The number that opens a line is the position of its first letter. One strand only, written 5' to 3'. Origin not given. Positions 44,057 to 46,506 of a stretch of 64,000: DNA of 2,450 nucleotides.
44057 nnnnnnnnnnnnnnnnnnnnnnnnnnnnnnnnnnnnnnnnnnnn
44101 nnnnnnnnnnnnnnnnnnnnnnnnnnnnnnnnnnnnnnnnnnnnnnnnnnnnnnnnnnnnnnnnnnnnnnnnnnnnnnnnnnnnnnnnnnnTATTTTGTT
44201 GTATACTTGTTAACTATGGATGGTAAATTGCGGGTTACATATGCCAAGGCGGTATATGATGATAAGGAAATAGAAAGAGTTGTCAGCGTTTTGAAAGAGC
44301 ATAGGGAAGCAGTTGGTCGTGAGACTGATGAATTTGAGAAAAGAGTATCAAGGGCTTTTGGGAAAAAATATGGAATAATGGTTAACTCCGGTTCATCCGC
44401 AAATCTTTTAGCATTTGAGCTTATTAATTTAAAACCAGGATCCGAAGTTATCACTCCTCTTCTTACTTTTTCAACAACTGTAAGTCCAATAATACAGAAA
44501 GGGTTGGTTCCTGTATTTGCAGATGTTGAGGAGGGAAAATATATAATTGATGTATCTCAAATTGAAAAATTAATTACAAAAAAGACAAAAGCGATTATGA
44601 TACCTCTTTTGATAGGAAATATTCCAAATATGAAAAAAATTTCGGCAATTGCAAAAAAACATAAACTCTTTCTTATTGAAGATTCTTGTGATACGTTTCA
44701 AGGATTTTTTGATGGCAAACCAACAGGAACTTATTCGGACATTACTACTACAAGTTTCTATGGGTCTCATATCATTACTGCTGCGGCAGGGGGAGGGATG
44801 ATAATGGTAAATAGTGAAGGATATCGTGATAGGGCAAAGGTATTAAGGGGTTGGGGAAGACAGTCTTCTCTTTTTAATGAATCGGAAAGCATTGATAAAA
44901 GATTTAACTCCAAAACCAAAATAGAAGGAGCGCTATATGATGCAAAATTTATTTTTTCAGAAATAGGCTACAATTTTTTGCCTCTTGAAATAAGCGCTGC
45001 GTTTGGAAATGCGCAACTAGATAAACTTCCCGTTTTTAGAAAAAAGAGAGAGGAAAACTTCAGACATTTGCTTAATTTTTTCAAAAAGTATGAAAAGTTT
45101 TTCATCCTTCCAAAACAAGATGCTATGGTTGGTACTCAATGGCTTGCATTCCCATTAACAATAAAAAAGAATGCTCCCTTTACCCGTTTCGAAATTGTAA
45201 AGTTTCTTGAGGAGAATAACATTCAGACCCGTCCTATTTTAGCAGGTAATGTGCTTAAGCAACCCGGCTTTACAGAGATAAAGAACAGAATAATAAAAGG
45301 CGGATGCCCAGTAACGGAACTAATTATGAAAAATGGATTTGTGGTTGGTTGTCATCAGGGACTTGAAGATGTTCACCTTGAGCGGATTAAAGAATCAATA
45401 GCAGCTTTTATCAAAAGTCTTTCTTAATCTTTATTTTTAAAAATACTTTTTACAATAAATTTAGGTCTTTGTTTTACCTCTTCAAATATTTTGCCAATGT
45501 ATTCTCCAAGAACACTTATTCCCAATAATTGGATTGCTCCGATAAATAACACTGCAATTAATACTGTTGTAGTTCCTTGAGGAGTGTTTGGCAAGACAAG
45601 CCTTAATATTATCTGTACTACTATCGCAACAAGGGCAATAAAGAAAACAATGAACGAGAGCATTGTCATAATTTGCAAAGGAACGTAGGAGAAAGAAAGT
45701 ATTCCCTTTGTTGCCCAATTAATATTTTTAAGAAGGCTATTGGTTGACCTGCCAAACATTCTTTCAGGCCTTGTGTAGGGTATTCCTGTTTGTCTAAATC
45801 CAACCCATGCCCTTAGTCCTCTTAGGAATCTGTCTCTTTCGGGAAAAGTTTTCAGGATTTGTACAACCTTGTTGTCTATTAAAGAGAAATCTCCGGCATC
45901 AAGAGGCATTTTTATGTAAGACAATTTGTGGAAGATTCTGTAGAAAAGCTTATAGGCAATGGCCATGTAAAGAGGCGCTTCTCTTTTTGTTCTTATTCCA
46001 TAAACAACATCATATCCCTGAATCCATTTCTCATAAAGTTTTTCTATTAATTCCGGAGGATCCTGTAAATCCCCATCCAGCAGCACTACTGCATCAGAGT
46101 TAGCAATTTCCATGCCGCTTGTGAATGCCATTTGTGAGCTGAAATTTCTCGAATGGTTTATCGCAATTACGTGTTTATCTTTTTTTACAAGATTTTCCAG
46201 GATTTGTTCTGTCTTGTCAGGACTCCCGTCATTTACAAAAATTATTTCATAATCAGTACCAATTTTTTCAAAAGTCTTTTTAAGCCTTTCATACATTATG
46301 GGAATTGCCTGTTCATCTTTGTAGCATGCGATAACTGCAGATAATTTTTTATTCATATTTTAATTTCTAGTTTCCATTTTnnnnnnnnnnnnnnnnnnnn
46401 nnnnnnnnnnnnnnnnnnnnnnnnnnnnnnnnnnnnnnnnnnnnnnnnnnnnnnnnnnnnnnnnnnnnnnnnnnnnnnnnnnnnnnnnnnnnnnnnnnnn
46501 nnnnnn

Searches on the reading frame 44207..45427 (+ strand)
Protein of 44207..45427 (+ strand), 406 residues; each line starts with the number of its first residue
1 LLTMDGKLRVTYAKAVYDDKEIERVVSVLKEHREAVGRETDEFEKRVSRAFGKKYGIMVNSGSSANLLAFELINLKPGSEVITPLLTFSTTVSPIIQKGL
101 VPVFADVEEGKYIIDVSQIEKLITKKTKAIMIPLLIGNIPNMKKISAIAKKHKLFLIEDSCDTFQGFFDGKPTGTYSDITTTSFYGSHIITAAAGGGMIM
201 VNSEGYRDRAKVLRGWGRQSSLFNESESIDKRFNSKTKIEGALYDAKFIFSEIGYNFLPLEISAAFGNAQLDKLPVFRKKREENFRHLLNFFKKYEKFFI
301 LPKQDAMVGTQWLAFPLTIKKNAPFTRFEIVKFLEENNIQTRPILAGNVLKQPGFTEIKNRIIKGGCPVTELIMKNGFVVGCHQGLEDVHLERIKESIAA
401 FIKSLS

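Call 3: search_protein_families(library=pfam, proteins=[window:44207-45427:+])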
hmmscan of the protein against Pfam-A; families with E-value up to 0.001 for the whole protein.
window:44207-45427:+ (406 aa): 3 families
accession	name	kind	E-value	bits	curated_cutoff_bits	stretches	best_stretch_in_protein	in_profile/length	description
PF01041.23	DegT_DnrJ_EryC1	-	4.5e-75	253.6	19.8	1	18-398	4-359/360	DegT/DnrJ/EryC1/StrS aminotransferase family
PF01212.27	Beta_elim_lyase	-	1.3e-07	31.7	27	1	38-161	32-170/288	Beta-eliminating lyase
PF00155.27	Aminotran_1_2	-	3.5e-06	26.9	19.7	1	40-172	44-196/361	Aminotransferase class I and II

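Call 4: search_protein_families(library=ncbifam, proteins=[window:44207-45427:+], max_evalue=0.00001)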
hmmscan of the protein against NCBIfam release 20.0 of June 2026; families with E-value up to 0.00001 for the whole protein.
window:44207-45427:+ (406 aa): 13 families
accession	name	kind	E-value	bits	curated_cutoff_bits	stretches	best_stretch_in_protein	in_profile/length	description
NF011936.0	PRK15407.1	equivalog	3e-107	359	423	1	5-404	32-438/440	lipopolysaccharide biosynthesis protein RfbH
TIGR03588.1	PseC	equivalog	7.6e-49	166.6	423.5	1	10-399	2-377/380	UDP-4-amino-4,6-dideoxy-N-acetyl-beta-L-altrosamine transaminase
TIGR04181.1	NHT_00031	hypoth_equivalog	2.6e-47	161.4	420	2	32-219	24-226/359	LegC family aminotransferase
NF008687.0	PRK11706.1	equivalog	3.2e-43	147.9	375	1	10-341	2-316/375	dTDP-4-amino-4,6-dideoxygalactose transaminase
TIGR02379.1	ECA_wecE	subfamily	1e-37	129.8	434.85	1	37-340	30-316/376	dTDP-4-amino-4,6-dideoxy-D-glucose transaminase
NF008658.2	PRK11658.1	equivalog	1e-29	103.4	631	1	12-338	7-317/379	UDP-4-amino-4-deoxy-L-arabinose aminotransferase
TIGR04427.1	PLP_DesI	equivalog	1.1e-23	83.9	650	1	35-221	49-232/390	dTDP-4-dehydro-6-deoxyglucose aminotransferase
NF005744.0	PRK07568.1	subfamily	9.8e-09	34.5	389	1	55-161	89-203/398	pyridoxal phosphate-dependent aminotransferase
NF005817.0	PRK07683.1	equivalog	4.4e-07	28.9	575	1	45-159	80-200/387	aminotransferase A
NF004975.0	PRK06348.1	equivalog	8.8e-07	28.2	549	1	46-161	82-203/384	pyridoxal phosphate-dependent aminotransferase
TIGR01977.1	am_tr_V_EF2568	hypoth_equivalog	1.2e-06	27.9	377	1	109-237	120-247/376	cysteine desulfurase family protein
NF006488.0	PRK08912.1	equivalog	3.7e-06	26.1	498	1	13-164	49-191/387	aminotransferase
NF041364.1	GntC_guanitoxin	equivalog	4.5e-06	25.8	415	0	56-161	62-175/356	guanitoxin biosynthesis PLP-dependent (S)-gamma-hydroxy-L-arginine cyclodehydratase GntC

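Call 7: search_solved_structures(query=window:44207-45427:+, show_alignments=2, max_evalue=1e-25)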
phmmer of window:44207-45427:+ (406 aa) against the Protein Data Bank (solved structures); distinct sequences matched with E-value up to 1e-25: 17.
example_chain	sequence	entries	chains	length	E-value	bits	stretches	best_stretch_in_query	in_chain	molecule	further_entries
3bcx_A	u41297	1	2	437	1e-73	251.6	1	13-397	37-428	CDP-6-deoxy-L-threo-D-glycero-4-hexulose-3-dehydrase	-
3bb8_A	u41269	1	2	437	1.6e-72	247.6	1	13-397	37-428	CDP-4-keto-6-deoxy-D-glucose-3-dehydrase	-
3b8x_A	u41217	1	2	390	4.6e-51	177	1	12-384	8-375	Pyridoxamine 5-phosphate-dependent dehydrase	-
2gms_A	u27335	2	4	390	5.8e-51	176.7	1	12-384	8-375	Putative pyridoxamine 5-phosphate-dependent dehydrase, Wbdk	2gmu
2r0t_A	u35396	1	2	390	6.6e-51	176.5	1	12-384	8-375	Pyridoxamine 5-phosphate-dependent dehydrase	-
3gr9_A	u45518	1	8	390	6.7e-51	176.5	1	12-384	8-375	ColD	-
9wvy_A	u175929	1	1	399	3.1e-41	144.7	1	8-384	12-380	Putative NDP-4-keto-6-deoxyglucose-3-dehydratase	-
7b0m_AAA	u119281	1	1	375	8.2e-41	143.3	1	34-221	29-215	Sugar aminotransferase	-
7b0d_A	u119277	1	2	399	2.4e-40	141.8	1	21-252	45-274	Glutamine--scyllo-inositol transaminase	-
3bn1_A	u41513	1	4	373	7.2e-35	123.7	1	33-218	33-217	Perosamine synthetase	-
3dr7_A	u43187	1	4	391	7.9e-35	123.6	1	33-219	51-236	Putative perosamine synthetase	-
3dr4_A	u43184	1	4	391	1.1e-34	123.1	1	33-219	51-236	Putative perosamine synthetase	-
3uwc_A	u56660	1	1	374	1.2e-30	109.8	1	30-217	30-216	Nucleotide-sugar aminotransferase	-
2c7t_A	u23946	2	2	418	1.7e-26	96.2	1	25-203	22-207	GLUTAMINE-2-DEOXY-SCYLLO-INOSOSE AMINOTRANSFERASE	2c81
4lc3_A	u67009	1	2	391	1.8e-26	96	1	13-204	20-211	Putative UDP-4-amino-4-deoxy-l-arabinose--oxoglutarate aminotransferase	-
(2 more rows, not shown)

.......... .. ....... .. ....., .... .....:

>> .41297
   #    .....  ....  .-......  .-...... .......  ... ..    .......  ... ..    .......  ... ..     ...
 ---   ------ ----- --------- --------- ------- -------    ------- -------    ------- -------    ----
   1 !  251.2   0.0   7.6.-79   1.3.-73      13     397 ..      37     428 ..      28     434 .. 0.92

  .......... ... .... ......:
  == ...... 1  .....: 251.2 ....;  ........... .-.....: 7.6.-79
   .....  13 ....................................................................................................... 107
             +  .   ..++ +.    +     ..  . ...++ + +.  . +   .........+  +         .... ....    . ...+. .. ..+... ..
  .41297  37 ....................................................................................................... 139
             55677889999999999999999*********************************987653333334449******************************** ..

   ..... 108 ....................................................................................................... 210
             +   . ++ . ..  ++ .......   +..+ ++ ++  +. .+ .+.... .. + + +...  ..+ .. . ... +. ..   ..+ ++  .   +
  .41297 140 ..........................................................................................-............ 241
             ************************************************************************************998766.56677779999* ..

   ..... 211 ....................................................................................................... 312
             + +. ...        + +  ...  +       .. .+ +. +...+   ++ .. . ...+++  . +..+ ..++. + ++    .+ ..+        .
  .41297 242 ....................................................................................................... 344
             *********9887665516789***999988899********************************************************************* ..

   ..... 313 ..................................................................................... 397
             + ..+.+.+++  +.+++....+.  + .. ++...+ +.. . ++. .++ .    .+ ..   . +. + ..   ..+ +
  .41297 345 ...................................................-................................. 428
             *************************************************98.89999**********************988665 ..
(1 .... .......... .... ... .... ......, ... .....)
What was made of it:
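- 44216..45427 (+): P2: the 'second copy', an E1-lineage His enzyme lacking the [2Fe-2S] cysteines (a separate enzyme, not a duplicate of P1). PDB E1 3bcx 1e-73 (call 7).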

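Call 54: find_homologous_proteins(query=window:44207-45427:+, max_evalue=1e-20)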
Query window:44207-45427:+ (406 aa): 7999 proteins with E <= 1e-20 among 8000 candidates; the best 120 are listed.
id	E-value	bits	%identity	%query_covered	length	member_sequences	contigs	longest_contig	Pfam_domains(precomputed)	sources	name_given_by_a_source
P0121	4.0e-264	893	100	99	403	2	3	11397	PF00155.28,PF01212.28,PF01041.24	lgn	-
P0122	4.3e-232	788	87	99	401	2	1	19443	PF01212.28,PF01041.24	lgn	-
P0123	8.9e-229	777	85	99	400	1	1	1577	PF01212.28,PF01041.24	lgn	-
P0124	1.3e-225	767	83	99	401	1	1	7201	PF01212.28,PF01041.24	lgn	-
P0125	1.4e-222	757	82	99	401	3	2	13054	PF01212.28,PF01041.24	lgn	-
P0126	6.8e-221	751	81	99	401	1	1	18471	PF01212.28,PF01041.24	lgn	-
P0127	9.1e-210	714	77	99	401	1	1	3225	PF01212.28,PF01041.24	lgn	-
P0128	4.5e-202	689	75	98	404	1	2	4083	PF01041.24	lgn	-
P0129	2.2e-197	674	72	99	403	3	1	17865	PF01041.24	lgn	-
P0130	1.1e-190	652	72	98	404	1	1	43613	PF01212.28,PF01041.24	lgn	-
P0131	2.1e-189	647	70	98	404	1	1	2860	PF01212.28,PF01041.24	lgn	-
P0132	4.2e-188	643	70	99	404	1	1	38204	PF00155.28,PF01212.28,PF01053.27,PF01041.24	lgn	-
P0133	7.9e-187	639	70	98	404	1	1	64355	PF00155.28,PF01212.28,PF01053.27,PF01041.24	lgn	-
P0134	1.3e-184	632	70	98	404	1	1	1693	PF00155.28,PF01212.28,PF01053.27,PF01041.24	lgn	-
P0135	5.3e-184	630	69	99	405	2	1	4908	PF01053.27,PF01041.24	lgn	-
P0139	2.7e-179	614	67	100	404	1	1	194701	PF01053.27,PF01041.24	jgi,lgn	jgi:CDP-6-deoxy-D-xylo-4-hexulose-3-dehydrase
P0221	5.0e-172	590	64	98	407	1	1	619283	PF00155.28,PF01041.24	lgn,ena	-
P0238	2.3e-171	588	65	99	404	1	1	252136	PF00155.28,PF01053.27,PF01041.24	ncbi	-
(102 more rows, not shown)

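Call 55: find_encoding_contigs(protein=P0221, flank=9000, max_places=1)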
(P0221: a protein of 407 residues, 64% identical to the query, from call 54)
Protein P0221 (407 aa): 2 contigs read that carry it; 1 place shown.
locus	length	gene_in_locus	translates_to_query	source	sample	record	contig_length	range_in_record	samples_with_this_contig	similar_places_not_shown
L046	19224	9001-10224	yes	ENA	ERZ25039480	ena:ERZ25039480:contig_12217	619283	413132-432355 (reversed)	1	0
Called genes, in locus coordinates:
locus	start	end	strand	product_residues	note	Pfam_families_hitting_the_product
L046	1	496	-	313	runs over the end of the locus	PF00535:Glycos_transf_2, PF10111:Glyco_tranf_2_2, PF13641:Glyco_tranf_2_3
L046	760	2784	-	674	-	-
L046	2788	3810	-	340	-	-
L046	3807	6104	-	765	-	-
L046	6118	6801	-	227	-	PF13489:Methyltransf_23, PF07021:MetW, PF13847:Methyltransf_31, PF08241:Methyltransf_11, PF08242:Methyltransf_12, PF13649:Methyltransf_25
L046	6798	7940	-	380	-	PF13439:Glyco_transf_4 (weak), PF00534:Glycos_transf_1, PF13692:Glyco_trans_1_4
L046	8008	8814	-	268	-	PF05050:Methyltransf_21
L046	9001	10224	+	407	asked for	PF00155:Aminotran_1_2 (weak), PF01041:DegT_DnrJ_EryC1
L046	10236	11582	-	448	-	PF03721:UDPG_MGDP_dh_N, PF03807:F420_oxidored (faint), PF00984:UDPG_MGDP_dh, PF03720:UDPG_MGDP_dh_C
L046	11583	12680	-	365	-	PF01073:3Beta_HSD (weak), PF01370:Epimerase, PF16363:GDP_Man_Dehyd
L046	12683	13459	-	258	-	PF00483:NTP_transferase, PF12804:NTP_transf_3 (faint)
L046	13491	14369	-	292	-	PF01370:Epimerase, PF04321:RmlD_sub_bind, PF01073:3Beta_HSD (weak), PF16363:GDP_Man_Dehyd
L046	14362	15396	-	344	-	PF00535:Glycos_transf_2, PF10111:Glyco_tranf_2_2 (weak), PF13641:Glyco_tranf_2_3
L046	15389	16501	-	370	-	PF13439:Glyco_transf_4, PF20706:GT4-conflict, PF00534:Glycos_transf_1, PF13692:Glyco_trans_1_4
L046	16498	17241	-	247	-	PF00535:Glycos_transf_2, PF13641:Glyco_tranf_2_3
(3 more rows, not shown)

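Call 56: find_encoding_contigs(protein=P0139, flank=9000, max_places=1)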
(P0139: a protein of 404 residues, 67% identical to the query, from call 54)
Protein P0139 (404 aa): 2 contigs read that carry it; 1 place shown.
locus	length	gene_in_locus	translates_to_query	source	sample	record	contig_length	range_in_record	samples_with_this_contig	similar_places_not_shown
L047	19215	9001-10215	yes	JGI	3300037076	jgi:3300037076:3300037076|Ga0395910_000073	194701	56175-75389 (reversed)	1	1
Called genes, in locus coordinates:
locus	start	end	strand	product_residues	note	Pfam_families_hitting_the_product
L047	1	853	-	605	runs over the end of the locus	PF02776:TPP_enzyme_N, PF00205:TPP_enzyme_M, PF02775:TPP_enzyme_C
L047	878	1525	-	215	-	PF00702:Hydrolase, PF13419:HAD_2, PF13242:Hydrolase_like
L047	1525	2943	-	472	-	PF00370:FGGY_N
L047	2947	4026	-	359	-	PF01761:DHQ_synthase, PF24621:DHQS_C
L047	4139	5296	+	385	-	PF03102:NeuB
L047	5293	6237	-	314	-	PF00106:adh_short (weak), PF01073:3Beta_HSD, PF01370:Epimerase, PF02719:Polysacc_synt_2, PF04321:RmlD_sub_bind, PF16363:GDP_Man_Dehyd, PF07993:NAD_binding_4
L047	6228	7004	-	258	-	PF00483:NTP_transferase, PF12804:NTP_transf_3 (faint)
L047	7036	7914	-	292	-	PF01370:Epimerase, PF04321:RmlD_sub_bind, PF16363:GDP_Man_Dehyd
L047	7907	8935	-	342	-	PF00535:Glycos_transf_2, PF10111:Glyco_tranf_2_2 (weak), PF13641:Glyco_tranf_2_3 (weak)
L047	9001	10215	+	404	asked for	PF01041:DegT_DnrJ_EryC1, PF01053:Cys_Met_Meta_PP (weak)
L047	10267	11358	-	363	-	PF00155:Aminotran_1_2, PF00266:Aminotran_5 (weak), PF01041:DegT_DnrJ_EryC1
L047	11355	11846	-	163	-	PF25084:LbH_EIF2B, PF00132:Hexapep, PF14602:Hexapep_2 (faint), PF25087:GMPPB_C (faint), PF00132:Hexapep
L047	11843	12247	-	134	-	PF00908:dTDP_sugar_isom (weak), PF05523:FdtA, PF14667:Polysacc_synt_C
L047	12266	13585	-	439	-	PF13231:PMT_2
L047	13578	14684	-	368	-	PF13439:Glyco_transf_4, PF20706:GT4-conflict, PF00534:Glycos_transf_1, PF13692:Glyco_trans_1_4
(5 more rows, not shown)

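Call 57: find_encoding_contigs(protein=P0238, flank=9000, max_places=1)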
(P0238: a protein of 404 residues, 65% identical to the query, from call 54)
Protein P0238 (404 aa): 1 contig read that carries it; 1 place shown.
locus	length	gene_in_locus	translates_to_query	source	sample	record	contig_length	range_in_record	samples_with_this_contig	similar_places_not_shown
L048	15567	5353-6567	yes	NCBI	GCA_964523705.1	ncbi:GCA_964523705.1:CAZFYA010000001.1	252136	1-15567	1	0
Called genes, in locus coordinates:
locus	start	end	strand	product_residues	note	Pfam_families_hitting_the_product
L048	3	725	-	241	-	?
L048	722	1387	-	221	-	PF00702:Hydrolase, PF12710:HAD (weak), PF13419:HAD_2, PF13242:Hydrolase_like (weak)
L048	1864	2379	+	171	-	PF13683:rve_3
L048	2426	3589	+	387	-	PF03102:NeuB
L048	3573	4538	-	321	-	PF01370:Epimerase, PF02719:Polysacc_synt_2, PF04321:RmlD_sub_bind, PF05368:NmrA (faint), PF01073:3Beta_HSD, PF16363:GDP_Man_Dehyd, PF07993:NAD_binding_4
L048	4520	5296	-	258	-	PF00483:NTP_transferase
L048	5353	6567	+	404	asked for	PF01053:Cys_Met_Meta_PP (weak), PF00155:Aminotran_1_2, PF01041:DegT_DnrJ_EryC1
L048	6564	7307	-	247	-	PF00535:Glycos_transf_2, PF13641:Glyco_tranf_2_3 (weak)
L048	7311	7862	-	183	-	PF00908:dTDP_sugar_isom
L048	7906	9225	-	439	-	PF01943:Polysacc_synt, PF13440:Polysacc_synt_3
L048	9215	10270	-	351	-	PF13439:Glyco_transf_4, PF00534:Glycos_transf_1, PF13692:Glyco_trans_1_4, PF20706:GT4-conflict (weak)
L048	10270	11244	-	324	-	PF01073:3Beta_HSD, PF01370:Epimerase, PF02719:Polysacc_synt_2, PF04321:RmlD_sub_bind, PF05368:NmrA (weak), PF07993:NAD_binding_4 (faint), PF13460:NAD_binding_10 (weak), PF16363:GDP_Man_Dehyd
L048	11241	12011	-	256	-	PF00535:Glycos_transf_2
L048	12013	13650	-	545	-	PF10131:PTPS_related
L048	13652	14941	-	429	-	PF13231:PMT_2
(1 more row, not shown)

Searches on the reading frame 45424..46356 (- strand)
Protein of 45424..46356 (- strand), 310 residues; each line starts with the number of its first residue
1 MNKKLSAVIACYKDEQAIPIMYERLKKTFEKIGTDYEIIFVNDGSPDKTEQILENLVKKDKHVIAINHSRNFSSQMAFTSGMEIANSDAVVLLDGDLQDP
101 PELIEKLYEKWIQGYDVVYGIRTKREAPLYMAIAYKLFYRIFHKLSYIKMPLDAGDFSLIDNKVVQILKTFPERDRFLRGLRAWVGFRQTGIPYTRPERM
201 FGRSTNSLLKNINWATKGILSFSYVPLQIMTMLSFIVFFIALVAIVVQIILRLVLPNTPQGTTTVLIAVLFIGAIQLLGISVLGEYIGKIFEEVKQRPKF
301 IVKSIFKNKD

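Call 12: search_protein_families(library=pfam, proteins=[window:45424-46356:-])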
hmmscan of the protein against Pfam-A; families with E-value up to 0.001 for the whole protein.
window:45424-46356:- (310 aa): 2 families
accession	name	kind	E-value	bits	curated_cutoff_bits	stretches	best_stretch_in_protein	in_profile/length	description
PF00535.33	Glycos_transf_2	-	4e-27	95.6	23.3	1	6-160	1-159/168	Glycosyl transferase family 2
PF10111.15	Glyco_tranf_2_2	-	1.2e-08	35.3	27.3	1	8-107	2-102/276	Glycosyltransferase like family 2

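Call 67: search_protein_families(library=ncbifam, proteins=[window:45424-46356:-], max_evalue=0.00001)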
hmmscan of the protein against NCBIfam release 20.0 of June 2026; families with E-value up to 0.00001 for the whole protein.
window:45424-46356:- (310 aa): 10 families
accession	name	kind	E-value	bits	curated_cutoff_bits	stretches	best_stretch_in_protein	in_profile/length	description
NF047588.1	GlcsyltransPgfSStrep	equivalog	3e-73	246.7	500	1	4-303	2-303/308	glycosyltransferase PgfS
NF007986.1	PRK10714.1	equivalog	4.6e-50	170.4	529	1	3-308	6-314/316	undecaprenyl-phosphate 4-deoxy-4-formamido-L-arabinose transferase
TIGR03937.1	PgaC_IcaA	equivalog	1.9e-14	53.4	422.3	1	3-96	45-135/407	poly-beta-1,6-N-acetyl-D-glucosamine synthase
NF041875.1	EPS_EpsD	equivalog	5.4e-10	39.2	370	1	5-144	1-142/325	exopolysaccharide biosynthesis glycosyltransferase EpsD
NF007482.0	PRK10073.1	equivalog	1.3e-09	37.5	423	1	3-108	6-107/334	glycosyltransferase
NF038302.1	EPS_HpsE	equivalog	1.3e-07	30.9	300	1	5-104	3-104/307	hormogonium polysaccharide biosynthesis glycosyltransferase HpsE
NF047683.1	TeichurnBiosyTuaG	equivalog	2.2e-07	30.8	400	1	8-106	11-106/252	teichuronic acid biosynthesis protein TuaG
NF050050.1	ProtGlycPglI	equivalog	5e-07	29.4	500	1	4-120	3-117/306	GalNAc(5)-diNAcBac-PP-undecaprenol beta-1,3-glucosyltransferase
TIGR04283.1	glyco_like_mftF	equivalog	8.8e-07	28.7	182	1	5-127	1-115/221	TIGR04283 family arsenosugar biosynthesis glycosyltransferase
NF041394.1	GtaseAglG_Halo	equivalog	6.1e-06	25.7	440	1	6-111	4-107/304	glucosyl-dolichyl phosphate glucuronosyltransferase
